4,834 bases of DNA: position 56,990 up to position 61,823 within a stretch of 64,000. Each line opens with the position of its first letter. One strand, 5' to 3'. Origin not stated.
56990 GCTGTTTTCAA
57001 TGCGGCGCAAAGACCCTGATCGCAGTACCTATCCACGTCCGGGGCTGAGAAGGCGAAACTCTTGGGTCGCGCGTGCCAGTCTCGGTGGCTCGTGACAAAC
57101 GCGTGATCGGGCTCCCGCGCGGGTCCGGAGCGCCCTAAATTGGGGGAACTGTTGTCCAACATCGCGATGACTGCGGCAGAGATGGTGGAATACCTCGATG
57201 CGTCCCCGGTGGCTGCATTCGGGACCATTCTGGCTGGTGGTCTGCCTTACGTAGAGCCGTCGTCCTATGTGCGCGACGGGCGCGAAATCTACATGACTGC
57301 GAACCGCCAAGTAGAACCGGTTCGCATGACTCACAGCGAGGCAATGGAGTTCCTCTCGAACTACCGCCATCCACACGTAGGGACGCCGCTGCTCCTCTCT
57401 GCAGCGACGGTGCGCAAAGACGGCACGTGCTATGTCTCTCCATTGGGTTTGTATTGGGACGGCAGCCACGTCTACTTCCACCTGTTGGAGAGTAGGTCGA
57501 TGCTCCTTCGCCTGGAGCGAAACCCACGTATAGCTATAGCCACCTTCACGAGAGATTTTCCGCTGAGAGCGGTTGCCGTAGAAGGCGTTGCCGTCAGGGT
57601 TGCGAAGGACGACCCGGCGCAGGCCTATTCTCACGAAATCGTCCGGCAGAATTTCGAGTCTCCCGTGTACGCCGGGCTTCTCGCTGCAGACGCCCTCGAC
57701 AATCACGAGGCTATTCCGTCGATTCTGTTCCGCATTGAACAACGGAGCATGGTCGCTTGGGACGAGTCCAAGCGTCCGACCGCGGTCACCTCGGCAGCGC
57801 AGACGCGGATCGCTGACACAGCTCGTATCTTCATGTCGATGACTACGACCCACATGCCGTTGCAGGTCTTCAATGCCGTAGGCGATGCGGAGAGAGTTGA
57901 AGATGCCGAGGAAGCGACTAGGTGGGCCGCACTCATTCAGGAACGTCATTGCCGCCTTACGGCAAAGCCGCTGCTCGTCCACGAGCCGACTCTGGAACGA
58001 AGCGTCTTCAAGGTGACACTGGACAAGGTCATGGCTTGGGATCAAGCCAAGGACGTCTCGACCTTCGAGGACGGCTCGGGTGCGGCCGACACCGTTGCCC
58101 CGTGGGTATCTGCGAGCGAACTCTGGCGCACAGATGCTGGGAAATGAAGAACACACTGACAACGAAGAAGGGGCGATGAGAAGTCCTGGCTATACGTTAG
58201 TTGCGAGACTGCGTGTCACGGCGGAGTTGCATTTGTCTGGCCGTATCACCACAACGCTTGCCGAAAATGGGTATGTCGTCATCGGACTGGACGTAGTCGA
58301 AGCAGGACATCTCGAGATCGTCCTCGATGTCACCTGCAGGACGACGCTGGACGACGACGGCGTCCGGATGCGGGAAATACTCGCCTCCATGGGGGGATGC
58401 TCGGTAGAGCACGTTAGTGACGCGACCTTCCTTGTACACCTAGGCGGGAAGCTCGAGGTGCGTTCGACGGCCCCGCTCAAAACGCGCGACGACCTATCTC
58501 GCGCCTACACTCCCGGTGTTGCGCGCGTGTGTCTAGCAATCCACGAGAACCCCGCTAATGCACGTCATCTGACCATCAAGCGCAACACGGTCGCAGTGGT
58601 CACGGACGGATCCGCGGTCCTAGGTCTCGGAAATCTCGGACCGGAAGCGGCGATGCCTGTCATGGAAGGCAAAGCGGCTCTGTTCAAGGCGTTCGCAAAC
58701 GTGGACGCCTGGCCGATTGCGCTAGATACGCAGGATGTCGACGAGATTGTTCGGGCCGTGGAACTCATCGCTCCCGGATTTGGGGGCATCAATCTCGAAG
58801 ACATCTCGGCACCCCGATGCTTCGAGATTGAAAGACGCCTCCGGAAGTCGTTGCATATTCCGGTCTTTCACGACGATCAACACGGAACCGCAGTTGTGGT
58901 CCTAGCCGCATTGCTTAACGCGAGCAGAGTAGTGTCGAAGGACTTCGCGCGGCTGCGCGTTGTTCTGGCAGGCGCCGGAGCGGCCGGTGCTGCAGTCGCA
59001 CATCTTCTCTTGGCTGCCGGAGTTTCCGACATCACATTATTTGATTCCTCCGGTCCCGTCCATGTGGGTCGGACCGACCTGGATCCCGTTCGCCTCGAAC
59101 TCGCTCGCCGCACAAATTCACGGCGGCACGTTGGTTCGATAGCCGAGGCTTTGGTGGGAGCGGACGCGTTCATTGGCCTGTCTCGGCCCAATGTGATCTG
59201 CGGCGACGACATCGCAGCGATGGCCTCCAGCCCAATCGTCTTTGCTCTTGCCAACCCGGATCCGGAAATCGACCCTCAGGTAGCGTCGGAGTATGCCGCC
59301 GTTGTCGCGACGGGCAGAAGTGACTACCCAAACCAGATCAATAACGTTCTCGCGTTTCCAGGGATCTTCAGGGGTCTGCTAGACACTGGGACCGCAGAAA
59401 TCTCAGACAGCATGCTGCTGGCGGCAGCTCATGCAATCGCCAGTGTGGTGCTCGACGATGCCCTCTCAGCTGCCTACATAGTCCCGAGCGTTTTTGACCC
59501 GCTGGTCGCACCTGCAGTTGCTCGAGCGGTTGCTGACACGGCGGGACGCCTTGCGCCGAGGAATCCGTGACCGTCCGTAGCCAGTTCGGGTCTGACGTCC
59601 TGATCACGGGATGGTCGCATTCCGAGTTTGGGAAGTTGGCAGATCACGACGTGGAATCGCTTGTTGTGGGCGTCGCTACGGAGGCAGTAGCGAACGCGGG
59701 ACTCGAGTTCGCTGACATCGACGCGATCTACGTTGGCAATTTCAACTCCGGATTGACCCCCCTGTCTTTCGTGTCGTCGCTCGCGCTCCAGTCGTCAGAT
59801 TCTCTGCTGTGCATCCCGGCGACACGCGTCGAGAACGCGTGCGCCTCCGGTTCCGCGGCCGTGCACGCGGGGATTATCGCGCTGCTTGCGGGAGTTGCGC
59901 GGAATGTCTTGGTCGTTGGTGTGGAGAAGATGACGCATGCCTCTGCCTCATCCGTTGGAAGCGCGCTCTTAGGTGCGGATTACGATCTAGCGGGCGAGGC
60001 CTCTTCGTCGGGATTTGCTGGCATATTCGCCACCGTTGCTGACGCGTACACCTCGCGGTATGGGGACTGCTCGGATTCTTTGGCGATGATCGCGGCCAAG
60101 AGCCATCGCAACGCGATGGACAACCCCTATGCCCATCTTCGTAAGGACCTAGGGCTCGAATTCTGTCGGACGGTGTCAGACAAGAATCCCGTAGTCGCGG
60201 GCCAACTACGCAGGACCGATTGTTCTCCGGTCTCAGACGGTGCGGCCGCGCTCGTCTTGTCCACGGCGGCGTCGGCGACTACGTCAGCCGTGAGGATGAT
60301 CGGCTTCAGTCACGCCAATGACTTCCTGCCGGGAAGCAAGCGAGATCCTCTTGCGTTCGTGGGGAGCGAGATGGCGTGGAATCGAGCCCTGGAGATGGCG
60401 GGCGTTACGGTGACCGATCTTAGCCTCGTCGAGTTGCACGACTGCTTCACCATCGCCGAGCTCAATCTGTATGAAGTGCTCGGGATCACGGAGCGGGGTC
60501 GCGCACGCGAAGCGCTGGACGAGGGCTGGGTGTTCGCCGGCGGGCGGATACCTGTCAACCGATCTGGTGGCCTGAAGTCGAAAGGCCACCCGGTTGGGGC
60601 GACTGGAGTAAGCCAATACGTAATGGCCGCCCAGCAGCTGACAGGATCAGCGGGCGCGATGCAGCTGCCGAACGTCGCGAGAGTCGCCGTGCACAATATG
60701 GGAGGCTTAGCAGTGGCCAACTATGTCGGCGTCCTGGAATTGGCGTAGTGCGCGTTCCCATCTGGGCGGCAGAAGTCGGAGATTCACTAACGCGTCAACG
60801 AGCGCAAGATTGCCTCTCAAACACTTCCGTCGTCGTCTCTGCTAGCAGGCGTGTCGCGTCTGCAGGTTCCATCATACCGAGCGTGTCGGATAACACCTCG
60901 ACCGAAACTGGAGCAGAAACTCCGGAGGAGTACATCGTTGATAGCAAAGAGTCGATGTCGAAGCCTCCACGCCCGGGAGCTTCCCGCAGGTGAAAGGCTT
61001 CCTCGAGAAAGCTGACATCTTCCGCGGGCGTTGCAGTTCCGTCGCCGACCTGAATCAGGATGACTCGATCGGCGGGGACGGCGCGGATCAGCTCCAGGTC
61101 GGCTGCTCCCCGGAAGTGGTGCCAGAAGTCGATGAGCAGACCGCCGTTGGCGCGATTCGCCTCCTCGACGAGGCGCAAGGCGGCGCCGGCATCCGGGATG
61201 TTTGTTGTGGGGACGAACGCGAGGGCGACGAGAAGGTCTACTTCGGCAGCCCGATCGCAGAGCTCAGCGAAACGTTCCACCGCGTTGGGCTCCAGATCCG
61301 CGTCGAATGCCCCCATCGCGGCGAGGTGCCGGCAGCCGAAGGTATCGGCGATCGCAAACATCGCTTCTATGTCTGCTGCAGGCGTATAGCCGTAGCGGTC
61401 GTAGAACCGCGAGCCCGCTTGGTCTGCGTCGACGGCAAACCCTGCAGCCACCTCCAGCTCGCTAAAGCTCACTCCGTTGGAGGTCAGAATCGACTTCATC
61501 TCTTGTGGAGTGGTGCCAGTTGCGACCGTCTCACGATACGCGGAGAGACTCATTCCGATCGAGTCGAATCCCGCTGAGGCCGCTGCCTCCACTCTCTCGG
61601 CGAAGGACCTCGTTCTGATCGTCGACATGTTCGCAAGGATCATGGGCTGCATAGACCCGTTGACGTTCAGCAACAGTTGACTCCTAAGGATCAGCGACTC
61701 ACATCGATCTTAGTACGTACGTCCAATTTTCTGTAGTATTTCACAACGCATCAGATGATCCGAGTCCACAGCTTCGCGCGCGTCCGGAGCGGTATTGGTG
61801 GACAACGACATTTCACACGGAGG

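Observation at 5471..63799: Island-wide 16-bp palindromic operator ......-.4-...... (about 20 promoter-proximal copies)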

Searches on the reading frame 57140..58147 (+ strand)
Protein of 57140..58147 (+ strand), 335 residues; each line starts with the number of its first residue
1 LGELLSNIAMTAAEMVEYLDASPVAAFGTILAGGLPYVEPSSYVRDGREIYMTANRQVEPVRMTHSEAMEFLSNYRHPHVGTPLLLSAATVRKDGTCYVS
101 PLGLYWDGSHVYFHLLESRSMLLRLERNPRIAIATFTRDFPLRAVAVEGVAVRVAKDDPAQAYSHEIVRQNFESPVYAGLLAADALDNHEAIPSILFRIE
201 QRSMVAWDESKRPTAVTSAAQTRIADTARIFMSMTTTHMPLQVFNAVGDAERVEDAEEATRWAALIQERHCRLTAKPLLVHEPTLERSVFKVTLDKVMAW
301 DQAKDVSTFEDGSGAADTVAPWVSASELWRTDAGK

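Call 54: search_protein_families(library=pfam, proteins=[window:57140-58147:+], max_evalue=0.01)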
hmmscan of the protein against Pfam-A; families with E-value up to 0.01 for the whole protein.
window:57140-58147:+ (335 aa): 2 families
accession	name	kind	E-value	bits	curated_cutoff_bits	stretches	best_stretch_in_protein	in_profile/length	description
PF01243.27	PNPOx_N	-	3.9e-16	60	28.1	1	86-164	15-85/120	Pyridoxamine 5'-phosphate oxidase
PF12900.13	Pyridox_ox_2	-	1.5e-07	31.9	27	1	12-64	2-53/140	Pyridoxamine 5'-phosphate oxidase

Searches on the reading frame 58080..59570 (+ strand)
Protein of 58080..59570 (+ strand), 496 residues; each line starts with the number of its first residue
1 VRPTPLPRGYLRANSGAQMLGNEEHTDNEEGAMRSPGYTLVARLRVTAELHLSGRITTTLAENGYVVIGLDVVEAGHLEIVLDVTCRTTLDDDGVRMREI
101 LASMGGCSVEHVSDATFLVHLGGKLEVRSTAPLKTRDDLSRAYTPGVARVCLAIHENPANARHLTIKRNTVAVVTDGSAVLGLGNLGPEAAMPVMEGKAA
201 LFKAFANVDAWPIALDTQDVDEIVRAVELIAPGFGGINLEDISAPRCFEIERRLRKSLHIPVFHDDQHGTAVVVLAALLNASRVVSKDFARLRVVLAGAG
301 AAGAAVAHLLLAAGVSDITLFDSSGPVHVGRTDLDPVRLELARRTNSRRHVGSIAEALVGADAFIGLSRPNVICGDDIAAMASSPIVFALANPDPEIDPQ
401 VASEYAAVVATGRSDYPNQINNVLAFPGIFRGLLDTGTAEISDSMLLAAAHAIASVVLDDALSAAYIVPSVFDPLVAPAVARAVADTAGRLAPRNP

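Call 13: search_protein_families(library=pfam, proteins=[window:58080-59570:+], max_evalue=0.01)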
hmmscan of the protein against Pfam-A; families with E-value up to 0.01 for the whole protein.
window:58080-59570:+ (496 aa): 4 families
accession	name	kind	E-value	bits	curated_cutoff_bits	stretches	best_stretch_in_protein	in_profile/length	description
PF00390.24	malic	-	1e-31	110.6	23.1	1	123-255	2-182/182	Malic enzyme, N-terminal domain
PF03949.21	Malic_M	-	1.6e-23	83.7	23.5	1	269-487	3-256/258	Malic enzyme, NAD binding domain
PF00899.27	ThiF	-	4.7e-05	23.1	28.1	1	287-322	16-51/238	ThiF family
PF00208.27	ELFV_dehydrog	-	0.0084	16.3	23.4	0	269-334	9-74/241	Glutamate/Leucine/Phenylalanine/Valine dehydrogenase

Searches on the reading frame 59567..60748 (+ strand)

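Call 13: search_protein_families(library=pfam, proteins=[window:59567-60748:+], max_evalue=0.01)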
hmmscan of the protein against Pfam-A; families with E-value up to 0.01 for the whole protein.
window:59567-60748:+ (393 aa): 5 families
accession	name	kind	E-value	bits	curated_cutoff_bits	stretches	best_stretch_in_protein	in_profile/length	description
PF22691.2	Thiolase_C_1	-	1.1e-32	113.1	28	1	258-391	11-143/144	Thiolase C-terminal domain-like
PF00108.29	Thiolase_N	-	9.4e-20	71.5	26.4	1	18-233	8-258/260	Thiolase, N-terminal domain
PF02803.24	Thiolase_C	-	4.3e-10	39.7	27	1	265-366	22-105/123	Thiolase, C-terminal domain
PF08545.16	ACP_syn_III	-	0.0013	19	24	0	88-124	3-39/80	3-Oxoacyl-[acyl-carrier-protein (ACP)] synthase III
PF00109.32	ketoacyl-synt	-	0.0027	17.8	20.8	1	84-132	166-214/252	Beta-ketoacyl synthase, N-terminal domain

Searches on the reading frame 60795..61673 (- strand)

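Call 13: search_protein_families(library=pfam, proteins=[window:60795-61673:-], max_evalue=0.01)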
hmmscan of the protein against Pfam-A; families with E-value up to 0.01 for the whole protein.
window:60795-61673:- (292 aa): 2 families
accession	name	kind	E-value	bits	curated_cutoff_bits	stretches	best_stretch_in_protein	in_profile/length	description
PF01261.30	AP_endonuc_2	-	3.7e-17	63.3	31.1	1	28-274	1-239/249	Xylose isomerase-like TIM barrel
PF02875.26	Mur_ligase_C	-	0.0049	18.1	28.4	0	86-205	10-122/127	Mur ligase, glutamate ligase domain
